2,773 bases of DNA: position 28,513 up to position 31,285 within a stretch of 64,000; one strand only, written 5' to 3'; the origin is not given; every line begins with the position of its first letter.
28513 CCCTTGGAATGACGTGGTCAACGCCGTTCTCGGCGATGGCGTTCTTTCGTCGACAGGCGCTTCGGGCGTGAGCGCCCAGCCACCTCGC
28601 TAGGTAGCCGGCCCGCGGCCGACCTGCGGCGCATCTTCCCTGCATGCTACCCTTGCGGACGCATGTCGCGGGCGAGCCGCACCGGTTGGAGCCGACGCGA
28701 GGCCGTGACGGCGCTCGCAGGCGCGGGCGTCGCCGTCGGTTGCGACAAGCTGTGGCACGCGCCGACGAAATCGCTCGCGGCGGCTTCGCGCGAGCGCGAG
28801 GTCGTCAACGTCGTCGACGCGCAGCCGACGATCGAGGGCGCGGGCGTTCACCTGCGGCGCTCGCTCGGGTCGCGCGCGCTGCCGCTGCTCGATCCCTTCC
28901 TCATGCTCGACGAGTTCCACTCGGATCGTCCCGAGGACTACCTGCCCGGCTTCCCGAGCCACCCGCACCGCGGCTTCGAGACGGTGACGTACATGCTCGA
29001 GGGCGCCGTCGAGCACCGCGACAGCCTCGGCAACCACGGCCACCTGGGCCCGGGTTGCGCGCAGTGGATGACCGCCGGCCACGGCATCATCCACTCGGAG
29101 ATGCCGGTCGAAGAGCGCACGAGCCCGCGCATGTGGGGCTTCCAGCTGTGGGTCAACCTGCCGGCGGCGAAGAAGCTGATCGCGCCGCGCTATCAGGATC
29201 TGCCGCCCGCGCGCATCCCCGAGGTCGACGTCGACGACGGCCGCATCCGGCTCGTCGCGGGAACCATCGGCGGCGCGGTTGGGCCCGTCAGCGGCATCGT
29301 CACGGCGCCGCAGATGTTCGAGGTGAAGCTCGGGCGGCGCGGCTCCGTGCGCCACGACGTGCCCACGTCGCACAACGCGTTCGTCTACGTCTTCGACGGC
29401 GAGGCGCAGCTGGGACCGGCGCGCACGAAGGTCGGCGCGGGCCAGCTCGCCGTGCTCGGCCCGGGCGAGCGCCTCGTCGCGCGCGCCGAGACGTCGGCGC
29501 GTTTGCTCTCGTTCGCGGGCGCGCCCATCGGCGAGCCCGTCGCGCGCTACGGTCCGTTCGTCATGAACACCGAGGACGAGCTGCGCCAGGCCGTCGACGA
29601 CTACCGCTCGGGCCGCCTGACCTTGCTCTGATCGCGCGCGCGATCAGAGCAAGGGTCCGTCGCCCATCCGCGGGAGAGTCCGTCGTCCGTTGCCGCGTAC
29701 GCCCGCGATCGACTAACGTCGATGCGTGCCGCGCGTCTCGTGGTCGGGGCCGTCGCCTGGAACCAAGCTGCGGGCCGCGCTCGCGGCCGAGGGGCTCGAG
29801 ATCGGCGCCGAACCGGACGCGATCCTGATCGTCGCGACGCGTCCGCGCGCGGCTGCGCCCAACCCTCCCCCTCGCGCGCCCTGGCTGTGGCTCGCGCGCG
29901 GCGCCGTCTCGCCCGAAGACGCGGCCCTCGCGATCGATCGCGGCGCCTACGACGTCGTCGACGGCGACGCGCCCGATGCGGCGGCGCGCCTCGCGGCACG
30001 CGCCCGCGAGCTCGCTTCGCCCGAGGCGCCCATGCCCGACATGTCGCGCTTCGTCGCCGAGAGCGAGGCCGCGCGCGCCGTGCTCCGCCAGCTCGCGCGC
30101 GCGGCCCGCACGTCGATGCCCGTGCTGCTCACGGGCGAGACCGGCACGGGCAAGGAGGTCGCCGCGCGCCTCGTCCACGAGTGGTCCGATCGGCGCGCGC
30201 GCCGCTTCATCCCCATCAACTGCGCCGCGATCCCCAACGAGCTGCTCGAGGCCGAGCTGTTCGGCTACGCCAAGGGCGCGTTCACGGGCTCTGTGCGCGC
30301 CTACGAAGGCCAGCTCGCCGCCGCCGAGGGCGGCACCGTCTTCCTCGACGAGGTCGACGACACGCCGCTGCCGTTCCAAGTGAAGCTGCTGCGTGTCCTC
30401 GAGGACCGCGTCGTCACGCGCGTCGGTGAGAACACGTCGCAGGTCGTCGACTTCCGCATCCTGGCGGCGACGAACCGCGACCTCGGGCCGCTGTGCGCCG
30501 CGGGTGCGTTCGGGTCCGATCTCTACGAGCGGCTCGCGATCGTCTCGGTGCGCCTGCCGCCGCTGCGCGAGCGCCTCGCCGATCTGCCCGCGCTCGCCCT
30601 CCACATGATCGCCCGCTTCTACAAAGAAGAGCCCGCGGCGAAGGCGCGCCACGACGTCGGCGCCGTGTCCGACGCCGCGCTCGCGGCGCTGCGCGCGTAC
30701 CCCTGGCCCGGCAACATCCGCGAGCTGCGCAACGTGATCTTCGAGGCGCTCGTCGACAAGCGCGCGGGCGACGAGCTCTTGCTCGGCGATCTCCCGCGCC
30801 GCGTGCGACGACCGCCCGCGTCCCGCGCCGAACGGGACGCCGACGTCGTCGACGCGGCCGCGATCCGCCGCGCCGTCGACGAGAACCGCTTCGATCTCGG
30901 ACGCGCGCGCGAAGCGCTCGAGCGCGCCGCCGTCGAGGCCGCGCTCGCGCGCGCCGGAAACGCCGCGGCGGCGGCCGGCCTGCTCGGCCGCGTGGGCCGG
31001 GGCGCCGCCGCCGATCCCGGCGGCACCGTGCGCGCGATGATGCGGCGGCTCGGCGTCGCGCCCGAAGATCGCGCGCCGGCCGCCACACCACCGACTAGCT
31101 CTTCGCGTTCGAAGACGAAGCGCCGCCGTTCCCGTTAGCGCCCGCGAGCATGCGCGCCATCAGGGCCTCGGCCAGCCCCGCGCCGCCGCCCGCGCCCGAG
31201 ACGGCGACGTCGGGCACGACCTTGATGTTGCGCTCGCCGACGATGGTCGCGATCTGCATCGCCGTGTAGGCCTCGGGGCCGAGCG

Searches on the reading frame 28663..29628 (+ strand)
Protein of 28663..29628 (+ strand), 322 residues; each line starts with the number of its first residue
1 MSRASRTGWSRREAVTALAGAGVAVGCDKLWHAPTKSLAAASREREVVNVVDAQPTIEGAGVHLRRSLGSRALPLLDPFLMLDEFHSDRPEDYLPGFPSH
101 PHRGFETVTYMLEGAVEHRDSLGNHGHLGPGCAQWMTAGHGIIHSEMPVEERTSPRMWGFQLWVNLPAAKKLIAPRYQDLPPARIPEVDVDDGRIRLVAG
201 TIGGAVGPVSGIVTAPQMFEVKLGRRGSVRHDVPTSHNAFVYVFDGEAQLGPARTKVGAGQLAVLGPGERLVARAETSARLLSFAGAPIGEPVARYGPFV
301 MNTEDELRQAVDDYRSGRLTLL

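Call 85: search_protein_families(library=pfam, proteins=[window:28663-29628:+], max_evalue=0.0001)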
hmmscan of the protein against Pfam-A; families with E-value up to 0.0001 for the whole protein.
window:28663-29628:+ (322 aa): 2 families
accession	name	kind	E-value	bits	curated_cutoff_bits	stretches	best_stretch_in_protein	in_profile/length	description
PF02678.22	Pirin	-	2.5e-35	121.2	26.1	1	62-164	2-108/108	Pirin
PF05726.19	Pirin_C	-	2.5e-28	98.9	27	1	219-319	2-102/103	Pirin C-terminal cupin domain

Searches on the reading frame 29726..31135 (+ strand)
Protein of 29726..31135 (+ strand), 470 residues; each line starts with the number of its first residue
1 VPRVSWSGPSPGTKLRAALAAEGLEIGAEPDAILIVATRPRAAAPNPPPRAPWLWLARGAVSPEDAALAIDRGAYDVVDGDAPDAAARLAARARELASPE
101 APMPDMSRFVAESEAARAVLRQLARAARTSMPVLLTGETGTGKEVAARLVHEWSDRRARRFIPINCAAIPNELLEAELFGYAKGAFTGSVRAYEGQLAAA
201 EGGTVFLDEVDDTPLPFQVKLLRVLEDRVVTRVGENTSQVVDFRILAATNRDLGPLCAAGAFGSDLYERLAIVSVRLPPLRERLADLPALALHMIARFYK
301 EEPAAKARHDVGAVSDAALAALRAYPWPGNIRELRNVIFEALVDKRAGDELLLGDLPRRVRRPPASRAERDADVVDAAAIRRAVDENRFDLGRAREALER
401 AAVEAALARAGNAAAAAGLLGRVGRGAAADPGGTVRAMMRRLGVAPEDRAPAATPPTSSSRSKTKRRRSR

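Call 85: search_protein_families(library=pfam, proteins=[window:29726-31135:+], max_evalue=0.0001)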
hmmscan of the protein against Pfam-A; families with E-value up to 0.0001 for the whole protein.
window:29726-31135:+ (470 aa): 4 families
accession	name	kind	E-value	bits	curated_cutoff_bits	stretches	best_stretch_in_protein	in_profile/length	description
PF00158.32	Sigma54_activat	-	1.7e-59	200.7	20.2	1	110-275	2-167/168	Sigma-54 interaction domain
PF14532.12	Sigma54_activ_2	-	4.1e-17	63.2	25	1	110-280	1-138/138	Sigma-54 interaction domain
PF25601.1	AAA_lid_14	-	2e-16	60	27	1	281-369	1-83/87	AAA+ ATPase lid domain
PF07728.20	AAA_5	-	3.2e-07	30.9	22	1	132-251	1-123/139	AAA domain (dynein-related subfamily)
